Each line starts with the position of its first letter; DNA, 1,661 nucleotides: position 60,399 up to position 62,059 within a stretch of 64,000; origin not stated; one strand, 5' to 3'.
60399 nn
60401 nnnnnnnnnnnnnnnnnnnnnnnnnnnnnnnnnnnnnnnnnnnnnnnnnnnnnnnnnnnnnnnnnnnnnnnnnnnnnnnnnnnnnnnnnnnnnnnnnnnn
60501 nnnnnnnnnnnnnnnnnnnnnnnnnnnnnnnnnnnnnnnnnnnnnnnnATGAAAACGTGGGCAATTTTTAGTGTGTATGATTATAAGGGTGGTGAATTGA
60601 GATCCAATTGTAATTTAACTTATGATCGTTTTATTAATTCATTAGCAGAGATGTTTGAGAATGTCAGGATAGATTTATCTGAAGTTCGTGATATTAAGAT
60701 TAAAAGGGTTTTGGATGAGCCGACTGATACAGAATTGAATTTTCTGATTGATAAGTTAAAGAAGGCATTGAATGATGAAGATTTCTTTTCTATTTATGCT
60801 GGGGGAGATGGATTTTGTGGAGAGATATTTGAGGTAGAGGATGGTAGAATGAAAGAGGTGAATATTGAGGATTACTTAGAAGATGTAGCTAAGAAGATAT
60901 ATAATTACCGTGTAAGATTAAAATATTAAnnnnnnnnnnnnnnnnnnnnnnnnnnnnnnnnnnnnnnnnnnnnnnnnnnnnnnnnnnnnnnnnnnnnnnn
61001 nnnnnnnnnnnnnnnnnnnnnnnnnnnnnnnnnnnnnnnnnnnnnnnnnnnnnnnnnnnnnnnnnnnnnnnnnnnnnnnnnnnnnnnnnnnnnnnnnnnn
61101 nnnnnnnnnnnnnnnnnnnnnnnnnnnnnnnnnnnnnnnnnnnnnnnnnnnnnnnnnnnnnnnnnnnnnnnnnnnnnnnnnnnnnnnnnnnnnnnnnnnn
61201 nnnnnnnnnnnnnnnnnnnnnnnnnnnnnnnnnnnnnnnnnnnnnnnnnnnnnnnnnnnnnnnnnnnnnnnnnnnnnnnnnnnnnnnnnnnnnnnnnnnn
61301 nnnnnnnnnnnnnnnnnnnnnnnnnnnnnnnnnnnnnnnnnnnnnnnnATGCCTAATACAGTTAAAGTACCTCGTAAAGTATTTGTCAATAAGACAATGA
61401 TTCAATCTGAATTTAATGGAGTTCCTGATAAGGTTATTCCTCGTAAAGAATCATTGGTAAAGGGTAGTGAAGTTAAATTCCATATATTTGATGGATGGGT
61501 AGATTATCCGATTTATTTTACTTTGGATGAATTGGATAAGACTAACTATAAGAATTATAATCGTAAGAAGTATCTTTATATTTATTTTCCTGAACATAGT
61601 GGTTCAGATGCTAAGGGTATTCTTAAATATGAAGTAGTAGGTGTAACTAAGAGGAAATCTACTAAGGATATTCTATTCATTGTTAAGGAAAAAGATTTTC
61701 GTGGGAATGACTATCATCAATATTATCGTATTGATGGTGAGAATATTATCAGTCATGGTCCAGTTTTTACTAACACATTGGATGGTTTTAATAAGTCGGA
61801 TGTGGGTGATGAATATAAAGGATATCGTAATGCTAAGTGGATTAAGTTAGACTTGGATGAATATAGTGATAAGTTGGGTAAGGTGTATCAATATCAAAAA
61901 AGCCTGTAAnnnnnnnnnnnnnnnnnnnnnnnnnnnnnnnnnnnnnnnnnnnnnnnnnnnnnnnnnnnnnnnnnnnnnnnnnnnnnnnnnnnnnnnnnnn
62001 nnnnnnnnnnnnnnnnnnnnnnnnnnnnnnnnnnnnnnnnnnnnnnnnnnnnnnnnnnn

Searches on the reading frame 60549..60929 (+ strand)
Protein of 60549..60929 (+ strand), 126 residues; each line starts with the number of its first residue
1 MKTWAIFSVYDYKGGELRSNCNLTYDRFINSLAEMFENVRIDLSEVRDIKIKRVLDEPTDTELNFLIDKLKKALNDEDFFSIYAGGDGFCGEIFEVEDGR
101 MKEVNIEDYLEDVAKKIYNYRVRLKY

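Call 14: search_protein_families(library=pfam, proteins=[window:60549-60929:+])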
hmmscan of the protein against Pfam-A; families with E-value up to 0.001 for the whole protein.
window:60549-60929:+ (126 aa): 0 families

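Call 46: find_homologous_proteins(query=window:60549-60929:+)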
Query window:60549-60929:+ (126 aa): 10 proteins with E <= 0.001 among 20 candidates.
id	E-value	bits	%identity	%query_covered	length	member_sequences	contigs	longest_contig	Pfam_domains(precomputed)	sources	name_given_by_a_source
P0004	2.2e-77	275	100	100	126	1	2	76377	-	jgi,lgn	jgi:GTP cyclohydrolase III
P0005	1.4e-39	153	59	94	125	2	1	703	-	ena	-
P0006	7.6e-37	144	62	90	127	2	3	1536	-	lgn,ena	-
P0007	1.6e-35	140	59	94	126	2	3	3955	-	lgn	-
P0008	1.5e-34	137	54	94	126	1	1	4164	-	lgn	-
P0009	9.9e-34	134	57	90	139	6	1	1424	-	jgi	-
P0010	2.9e-26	110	48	90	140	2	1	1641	-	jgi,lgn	-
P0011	6.4e-26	109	48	93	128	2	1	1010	-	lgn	-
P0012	7.6e-16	76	41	92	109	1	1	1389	-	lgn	-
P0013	8.9e-5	40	31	97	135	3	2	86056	-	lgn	-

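Call 52: find_encoding_contigs(protein=P0007, flank=10000, max_places=5)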
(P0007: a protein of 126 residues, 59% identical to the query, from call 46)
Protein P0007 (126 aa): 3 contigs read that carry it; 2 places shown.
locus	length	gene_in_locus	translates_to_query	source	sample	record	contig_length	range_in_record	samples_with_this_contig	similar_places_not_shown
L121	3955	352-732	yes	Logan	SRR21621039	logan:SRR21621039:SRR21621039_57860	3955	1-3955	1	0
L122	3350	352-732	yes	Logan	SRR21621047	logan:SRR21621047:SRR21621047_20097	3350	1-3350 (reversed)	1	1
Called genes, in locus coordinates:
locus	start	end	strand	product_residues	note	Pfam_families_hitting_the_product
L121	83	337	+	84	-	-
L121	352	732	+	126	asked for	-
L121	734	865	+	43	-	-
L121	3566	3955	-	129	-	?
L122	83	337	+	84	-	-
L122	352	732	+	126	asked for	-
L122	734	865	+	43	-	-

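Call 53: find_encoding_contigs(protein=P0008, flank=10000, max_places=5)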
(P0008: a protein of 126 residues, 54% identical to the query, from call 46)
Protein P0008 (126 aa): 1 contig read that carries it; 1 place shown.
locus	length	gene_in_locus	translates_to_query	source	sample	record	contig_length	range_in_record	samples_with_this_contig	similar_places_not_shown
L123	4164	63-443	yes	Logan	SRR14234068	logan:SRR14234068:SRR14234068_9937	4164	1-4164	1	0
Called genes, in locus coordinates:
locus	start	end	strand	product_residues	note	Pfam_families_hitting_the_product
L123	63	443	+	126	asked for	-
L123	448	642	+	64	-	-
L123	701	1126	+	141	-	-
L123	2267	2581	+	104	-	-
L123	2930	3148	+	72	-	-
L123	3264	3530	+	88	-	-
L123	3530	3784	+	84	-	-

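Call 54: find_encoding_contigs(protein=P0010, flank=10000, max_places=5)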
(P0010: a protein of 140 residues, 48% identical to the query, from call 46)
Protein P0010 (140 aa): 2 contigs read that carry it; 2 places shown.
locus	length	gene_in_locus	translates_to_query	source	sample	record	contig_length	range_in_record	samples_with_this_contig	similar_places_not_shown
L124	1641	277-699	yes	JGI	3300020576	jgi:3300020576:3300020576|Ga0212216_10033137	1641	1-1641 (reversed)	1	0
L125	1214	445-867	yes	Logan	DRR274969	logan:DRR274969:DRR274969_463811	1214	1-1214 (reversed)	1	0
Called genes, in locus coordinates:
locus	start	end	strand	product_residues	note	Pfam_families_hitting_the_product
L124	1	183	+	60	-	?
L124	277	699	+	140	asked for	-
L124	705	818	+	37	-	-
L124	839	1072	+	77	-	-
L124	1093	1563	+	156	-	-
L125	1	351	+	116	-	?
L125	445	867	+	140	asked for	-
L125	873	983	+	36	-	-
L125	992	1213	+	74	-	?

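Call 67: find_encoding_contigs(protein=P0013, flank=10000, max_places=4)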
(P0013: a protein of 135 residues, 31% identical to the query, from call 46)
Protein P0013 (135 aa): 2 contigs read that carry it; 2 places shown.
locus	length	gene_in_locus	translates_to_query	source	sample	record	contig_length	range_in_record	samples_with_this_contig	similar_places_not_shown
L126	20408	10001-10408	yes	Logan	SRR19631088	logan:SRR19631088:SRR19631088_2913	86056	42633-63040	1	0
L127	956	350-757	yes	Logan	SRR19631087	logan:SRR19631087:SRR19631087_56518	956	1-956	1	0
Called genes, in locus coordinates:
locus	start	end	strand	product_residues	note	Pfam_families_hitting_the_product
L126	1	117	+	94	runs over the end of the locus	-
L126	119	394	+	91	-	-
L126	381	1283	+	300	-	PF02511:Thy1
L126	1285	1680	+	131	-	-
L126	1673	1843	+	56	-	-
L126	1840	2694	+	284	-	PF16473:Rv2179c-like (weak)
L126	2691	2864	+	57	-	-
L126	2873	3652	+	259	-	-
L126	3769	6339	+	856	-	PF02867:Ribonuc_red_lgC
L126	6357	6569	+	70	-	-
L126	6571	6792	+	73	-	-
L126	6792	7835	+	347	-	PF00478:IMPDH, PF01070:FMN_dh (weak)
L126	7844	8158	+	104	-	-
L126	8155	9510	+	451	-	PF05970:PIF1, PF13245:AAA_19, PF13604:AAA_30, PF01443:Viral_helicase1 (faint), PF13538:UvrD_C_2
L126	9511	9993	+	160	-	PF00692:dUTPase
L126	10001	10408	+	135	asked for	-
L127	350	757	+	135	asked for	-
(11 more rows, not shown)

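Call 68: find_encoding_contigs(protein=P0006, flank=10000, max_places=4)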
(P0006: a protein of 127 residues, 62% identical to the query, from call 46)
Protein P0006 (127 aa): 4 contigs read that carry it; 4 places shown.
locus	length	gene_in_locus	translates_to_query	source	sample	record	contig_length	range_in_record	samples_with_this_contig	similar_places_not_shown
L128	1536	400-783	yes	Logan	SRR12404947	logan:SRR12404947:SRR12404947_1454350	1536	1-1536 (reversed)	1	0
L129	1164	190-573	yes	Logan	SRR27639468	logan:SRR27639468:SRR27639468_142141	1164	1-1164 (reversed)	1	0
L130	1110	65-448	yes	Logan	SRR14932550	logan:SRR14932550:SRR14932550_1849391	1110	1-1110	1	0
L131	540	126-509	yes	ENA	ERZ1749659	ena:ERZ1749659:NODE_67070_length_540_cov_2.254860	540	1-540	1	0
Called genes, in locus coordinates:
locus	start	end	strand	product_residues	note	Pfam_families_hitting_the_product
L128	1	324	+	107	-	?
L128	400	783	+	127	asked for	-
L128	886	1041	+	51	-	-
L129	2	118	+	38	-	?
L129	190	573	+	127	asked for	-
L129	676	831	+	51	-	-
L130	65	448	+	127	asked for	-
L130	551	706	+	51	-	-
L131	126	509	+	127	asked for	-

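Call 69: find_encoding_contigs(protein=P0009, flank=10000, max_places=4)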
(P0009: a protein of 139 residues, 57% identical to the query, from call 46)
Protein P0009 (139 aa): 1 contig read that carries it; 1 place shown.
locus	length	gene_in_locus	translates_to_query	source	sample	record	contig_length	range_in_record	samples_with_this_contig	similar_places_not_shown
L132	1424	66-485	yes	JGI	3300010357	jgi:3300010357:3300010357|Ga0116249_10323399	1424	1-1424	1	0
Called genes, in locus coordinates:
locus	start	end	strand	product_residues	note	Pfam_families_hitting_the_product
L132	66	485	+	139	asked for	-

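Call 76: find_encoding_contigs(protein=P0012, flank=10000, max_places=4)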
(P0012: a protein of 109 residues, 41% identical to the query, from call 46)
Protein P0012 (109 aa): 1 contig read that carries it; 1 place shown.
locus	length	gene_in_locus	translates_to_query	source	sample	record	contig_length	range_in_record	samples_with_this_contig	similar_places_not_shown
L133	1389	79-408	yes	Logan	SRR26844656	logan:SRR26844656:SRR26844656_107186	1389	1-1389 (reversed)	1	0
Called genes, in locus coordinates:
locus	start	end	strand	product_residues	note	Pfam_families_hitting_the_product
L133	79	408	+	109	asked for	-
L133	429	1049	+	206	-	-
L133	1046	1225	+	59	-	-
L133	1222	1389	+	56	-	?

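Call 77: find_encoding_contigs(protein=P0011, flank=10000, max_places=4)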
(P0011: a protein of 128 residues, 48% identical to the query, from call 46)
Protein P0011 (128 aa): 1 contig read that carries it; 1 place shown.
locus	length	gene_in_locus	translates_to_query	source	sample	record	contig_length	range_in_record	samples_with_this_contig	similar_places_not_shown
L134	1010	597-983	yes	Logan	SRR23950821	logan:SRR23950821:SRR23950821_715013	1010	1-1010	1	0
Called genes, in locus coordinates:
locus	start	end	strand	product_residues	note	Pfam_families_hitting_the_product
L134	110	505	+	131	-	-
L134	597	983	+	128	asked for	-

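Call 96: predict_structure(alignment_id=A4)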
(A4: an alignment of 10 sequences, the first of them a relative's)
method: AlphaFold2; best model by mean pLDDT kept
length: 126 residues; sequences in the alignment: 10
mean_pLDDT: 84.6   pTM: 0.77
mean pLDDT of the five models: 84.6, 81.2, 79.2, 77.7, 71.9
residues with pLDDT >= 90: 49; 70-90: 64; 50-70: 12; < 50: 1
segments of 3 or more residues with pLDDT < 50: none
pLDDT, mean of each block of 10 residues (from residue 1): 90 73 95 85 83 82 89 83 71 93 94 90 64
secondary structure, 60 per line:
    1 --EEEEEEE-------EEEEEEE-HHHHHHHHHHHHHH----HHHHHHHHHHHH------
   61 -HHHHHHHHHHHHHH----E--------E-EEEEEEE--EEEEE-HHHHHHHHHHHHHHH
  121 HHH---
elements in order: E3-9 E17-23 H25-38 H43-54 H62-75 E91-97 E100-104 H106-123

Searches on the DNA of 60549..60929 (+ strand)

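Call 80: search_rna_families(sources=[L017, L043, L121, L123, L029, L020], threshold=gathering)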
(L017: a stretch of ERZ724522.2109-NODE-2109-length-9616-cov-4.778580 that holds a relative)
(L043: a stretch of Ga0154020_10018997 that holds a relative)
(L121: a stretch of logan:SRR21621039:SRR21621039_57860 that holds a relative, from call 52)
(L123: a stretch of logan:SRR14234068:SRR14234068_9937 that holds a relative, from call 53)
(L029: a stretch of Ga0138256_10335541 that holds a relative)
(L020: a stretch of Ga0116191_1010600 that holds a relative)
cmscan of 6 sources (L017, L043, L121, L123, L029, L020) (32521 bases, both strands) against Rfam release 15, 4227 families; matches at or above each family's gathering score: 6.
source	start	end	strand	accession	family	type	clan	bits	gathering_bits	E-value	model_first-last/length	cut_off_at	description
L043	3168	3572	+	RF02032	GOLLD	Gene;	-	310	150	3.9e-88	1-416/416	no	Giant, ornate, lake- and Lactobacillales-derived (GOLLD) RNA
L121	2823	3230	+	RF02032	GOLLD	Gene;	-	308.7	150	9.4e-88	1-416/416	no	Giant, ornate, lake- and Lactobacillales-derived (GOLLD) RNA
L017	529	931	-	RF02032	GOLLD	Gene;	-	284.7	150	1.4e-80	1-416/416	no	Giant, ornate, lake- and Lactobacillales-derived (GOLLD) RNA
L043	1385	1456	+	RF00005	tRNA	Gene; tRNA;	CL00001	64.4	29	5.6e-12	1-71/71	no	tRNA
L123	3179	3259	+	RF00005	tRNA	Gene; tRNA;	CL00001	37.3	29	0.00016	1-71/71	no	tRNA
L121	1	71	+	RF00005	tRNA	Gene; tRNA;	CL00001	31.3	29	0.0071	16-71/71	5'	tRNA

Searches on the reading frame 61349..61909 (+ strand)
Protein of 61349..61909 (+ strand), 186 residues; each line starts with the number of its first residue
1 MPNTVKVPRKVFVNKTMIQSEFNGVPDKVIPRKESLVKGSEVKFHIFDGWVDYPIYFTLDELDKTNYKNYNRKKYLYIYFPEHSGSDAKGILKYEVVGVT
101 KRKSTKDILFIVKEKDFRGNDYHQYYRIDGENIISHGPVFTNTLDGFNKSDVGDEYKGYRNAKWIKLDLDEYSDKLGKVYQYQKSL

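Call 14: search_protein_families(library=pfam, proteins=[window:61349-61909:+])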
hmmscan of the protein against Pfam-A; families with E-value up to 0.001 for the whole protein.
window:61349-61909:+ (186 aa): 0 families

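Call 15: find_related_loci(query=window:61349-61909:+, collection=viral_contigs, flank=10000)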
Query window:61349-61909:+ (186 aa) in viral_contigs; peptide patterns used: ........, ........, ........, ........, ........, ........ (x = any residue, [..] = any of these).
2 stretches matched a pattern, but none encodes a relative of the query by tblastn (E <= 1e-3).

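Call 17: find_encoding_contigs(protein=window:61349-61909:+, flank=10000, max_places=10)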
Protein window:61349-61909:+ (186 aa): 3 contigs read that carry it; 3 places shown.
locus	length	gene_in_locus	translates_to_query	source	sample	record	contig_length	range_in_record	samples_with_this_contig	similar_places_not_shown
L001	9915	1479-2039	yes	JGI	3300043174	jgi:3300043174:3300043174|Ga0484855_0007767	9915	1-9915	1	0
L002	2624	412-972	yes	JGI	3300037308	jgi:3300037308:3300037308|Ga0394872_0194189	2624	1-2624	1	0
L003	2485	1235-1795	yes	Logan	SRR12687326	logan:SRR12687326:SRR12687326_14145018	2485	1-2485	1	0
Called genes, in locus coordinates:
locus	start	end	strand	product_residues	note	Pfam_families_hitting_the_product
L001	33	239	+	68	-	-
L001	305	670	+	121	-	-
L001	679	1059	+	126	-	-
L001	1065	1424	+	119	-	-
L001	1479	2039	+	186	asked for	-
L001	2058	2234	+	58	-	-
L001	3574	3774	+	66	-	-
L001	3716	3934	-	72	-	-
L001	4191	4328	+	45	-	-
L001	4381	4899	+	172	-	PF04264:YceI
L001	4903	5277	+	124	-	-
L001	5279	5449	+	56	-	-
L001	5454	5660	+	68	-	-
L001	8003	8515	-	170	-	-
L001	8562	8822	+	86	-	-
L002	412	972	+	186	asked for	-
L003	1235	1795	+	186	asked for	-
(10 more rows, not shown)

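Call 25: find_homologous_proteins(query=window:61349-61909:+)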
Query window:61349-61909:+ (186 aa): 3 proteins with E <= 0.001 among 21 candidates.
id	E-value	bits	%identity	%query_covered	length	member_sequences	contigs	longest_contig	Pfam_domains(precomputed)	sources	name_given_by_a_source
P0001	1.8e-120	418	100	100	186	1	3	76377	-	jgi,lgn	jgi:hypothetical protein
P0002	1.5e-46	177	47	95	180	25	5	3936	-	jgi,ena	jgi:hypothetical protein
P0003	1.1e-39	155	48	87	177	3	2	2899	-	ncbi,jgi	jgi:hypothetical protein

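Call 26: find_encoding_contigs(protein=P0002, flank=10000, max_places=10)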
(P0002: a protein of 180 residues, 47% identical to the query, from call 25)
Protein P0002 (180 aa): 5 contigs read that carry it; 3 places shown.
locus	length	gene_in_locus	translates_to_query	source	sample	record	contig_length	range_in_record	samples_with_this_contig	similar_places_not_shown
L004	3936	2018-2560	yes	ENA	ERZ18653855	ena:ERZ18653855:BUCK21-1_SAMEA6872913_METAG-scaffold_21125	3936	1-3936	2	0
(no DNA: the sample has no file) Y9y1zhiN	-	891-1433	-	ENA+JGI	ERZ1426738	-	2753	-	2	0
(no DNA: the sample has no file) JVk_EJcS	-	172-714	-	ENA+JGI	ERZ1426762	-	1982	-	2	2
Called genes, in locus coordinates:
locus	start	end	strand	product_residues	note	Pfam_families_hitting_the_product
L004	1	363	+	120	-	?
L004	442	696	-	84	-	-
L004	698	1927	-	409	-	-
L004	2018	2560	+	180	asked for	-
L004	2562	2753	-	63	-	-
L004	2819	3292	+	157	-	-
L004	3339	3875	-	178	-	-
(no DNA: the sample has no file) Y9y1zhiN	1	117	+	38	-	?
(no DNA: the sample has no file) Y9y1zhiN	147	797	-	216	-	-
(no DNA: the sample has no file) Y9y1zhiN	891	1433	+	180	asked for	-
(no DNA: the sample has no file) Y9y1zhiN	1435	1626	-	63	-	-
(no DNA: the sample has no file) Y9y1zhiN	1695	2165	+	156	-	-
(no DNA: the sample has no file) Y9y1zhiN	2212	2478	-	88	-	-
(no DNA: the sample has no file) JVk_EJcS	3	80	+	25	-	?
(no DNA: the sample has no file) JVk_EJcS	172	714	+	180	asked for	-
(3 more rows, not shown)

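Call 27: find_encoding_contigs(protein=P0003, flank=10000, max_places=10)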
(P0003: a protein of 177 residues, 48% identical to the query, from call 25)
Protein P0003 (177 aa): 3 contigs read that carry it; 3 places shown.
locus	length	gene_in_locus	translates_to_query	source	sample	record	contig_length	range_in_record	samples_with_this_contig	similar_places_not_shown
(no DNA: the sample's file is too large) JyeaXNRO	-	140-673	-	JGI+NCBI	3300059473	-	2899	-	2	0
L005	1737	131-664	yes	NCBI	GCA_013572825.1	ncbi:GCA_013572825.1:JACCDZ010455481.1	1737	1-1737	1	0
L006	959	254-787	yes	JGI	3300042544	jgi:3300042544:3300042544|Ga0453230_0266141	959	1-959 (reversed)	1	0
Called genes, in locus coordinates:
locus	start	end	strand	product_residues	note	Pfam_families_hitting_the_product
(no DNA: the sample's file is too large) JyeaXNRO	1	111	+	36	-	?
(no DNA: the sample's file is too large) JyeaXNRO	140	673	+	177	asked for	-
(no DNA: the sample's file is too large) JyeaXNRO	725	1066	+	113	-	-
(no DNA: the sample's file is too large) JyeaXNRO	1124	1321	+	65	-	-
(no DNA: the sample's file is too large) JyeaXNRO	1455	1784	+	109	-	-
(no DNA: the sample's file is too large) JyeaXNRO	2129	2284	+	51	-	-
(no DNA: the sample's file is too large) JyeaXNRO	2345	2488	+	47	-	-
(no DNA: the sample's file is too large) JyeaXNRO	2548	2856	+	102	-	-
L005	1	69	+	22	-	?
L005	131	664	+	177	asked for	-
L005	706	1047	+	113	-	-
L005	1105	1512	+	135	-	-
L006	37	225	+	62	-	-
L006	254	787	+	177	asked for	-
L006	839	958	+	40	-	?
